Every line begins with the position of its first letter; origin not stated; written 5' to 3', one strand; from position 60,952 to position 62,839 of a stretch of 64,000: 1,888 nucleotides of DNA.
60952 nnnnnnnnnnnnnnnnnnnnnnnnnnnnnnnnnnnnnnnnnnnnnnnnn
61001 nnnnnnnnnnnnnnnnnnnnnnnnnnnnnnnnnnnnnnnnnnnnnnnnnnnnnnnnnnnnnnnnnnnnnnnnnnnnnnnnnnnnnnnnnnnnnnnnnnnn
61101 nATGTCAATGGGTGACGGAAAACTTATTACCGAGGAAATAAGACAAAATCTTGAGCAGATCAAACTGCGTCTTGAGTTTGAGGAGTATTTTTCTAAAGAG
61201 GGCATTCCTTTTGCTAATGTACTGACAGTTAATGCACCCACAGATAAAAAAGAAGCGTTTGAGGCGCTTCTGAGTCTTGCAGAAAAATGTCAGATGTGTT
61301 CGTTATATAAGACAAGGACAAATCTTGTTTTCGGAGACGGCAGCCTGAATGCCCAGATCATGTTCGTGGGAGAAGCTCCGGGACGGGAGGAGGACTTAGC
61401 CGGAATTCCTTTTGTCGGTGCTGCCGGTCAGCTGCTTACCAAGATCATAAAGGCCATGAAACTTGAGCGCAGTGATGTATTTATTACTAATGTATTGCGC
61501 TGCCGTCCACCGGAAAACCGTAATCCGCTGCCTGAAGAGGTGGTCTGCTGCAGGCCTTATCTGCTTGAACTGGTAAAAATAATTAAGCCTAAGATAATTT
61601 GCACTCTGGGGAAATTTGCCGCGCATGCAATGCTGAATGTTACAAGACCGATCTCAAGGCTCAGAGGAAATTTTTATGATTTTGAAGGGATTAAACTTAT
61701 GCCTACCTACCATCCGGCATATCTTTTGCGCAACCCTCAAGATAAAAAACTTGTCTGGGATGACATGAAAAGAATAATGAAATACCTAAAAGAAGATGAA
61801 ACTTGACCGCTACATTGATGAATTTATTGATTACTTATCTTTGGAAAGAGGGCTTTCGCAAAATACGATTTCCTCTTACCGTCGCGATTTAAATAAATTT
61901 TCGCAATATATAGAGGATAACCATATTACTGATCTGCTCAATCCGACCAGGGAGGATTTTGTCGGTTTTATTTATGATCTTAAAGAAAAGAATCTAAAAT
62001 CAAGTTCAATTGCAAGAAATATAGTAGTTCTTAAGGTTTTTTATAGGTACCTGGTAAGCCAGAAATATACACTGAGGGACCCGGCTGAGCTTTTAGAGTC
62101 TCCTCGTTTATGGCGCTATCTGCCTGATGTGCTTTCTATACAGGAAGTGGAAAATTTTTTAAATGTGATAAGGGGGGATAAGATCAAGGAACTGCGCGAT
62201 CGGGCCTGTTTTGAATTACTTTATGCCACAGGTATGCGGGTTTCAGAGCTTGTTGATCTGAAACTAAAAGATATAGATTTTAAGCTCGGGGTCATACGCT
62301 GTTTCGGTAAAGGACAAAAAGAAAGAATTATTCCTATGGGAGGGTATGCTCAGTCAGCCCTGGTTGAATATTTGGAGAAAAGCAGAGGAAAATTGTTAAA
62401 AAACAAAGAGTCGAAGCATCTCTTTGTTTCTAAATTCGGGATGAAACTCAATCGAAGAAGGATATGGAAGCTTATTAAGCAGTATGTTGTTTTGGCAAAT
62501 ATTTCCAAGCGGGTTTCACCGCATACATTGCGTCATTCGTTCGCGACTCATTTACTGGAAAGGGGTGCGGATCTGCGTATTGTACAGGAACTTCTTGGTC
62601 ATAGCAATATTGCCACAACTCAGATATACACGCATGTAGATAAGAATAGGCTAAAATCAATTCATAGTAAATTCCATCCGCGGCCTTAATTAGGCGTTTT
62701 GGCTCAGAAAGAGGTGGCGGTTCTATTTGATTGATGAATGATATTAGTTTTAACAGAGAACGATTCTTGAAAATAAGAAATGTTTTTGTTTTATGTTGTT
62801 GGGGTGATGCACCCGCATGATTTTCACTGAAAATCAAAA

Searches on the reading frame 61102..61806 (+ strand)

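Call 22: search_protein_families(library=pfam, max_evalue=1, proteins=[window:61102-61806:+])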
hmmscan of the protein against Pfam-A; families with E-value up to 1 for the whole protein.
window:61102-61806:+ (234 aa): 2 families
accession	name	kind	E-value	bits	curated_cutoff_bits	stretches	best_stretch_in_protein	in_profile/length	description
PF03167.25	UDG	-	1e-39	136.3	24.3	1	77-222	1-140/141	Uracil DNA glycosylase superfamily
PF24891.1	DUF7742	-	0.071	13.7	27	1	38-93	12-67/87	Domain of unknown function (DUF7742)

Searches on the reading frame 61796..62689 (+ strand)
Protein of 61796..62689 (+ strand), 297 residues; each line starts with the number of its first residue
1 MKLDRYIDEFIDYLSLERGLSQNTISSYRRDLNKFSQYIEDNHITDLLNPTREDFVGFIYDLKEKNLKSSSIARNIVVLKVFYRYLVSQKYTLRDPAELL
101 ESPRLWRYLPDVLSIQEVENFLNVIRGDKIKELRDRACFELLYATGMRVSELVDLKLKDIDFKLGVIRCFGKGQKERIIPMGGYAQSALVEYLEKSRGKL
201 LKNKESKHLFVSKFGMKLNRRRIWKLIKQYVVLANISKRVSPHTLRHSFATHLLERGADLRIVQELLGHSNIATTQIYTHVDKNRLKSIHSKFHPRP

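Call 14: find_encoding_contigs(protein=window:61796-62689:+, flank=10000, max_places=6)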
Protein window:61796-62689:+ (297 aa): 1 contig read that carries it; 1 place shown.
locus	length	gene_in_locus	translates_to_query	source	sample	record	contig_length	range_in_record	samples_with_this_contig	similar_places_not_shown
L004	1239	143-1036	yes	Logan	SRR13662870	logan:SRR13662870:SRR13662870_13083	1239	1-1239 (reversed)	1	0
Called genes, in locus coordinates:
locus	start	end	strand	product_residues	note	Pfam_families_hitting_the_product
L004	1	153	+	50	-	?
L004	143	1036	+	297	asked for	PF02899:Phage_int_SAM_1, PF13495:Phage_int_SAM_4, PF00589:Phage_integrase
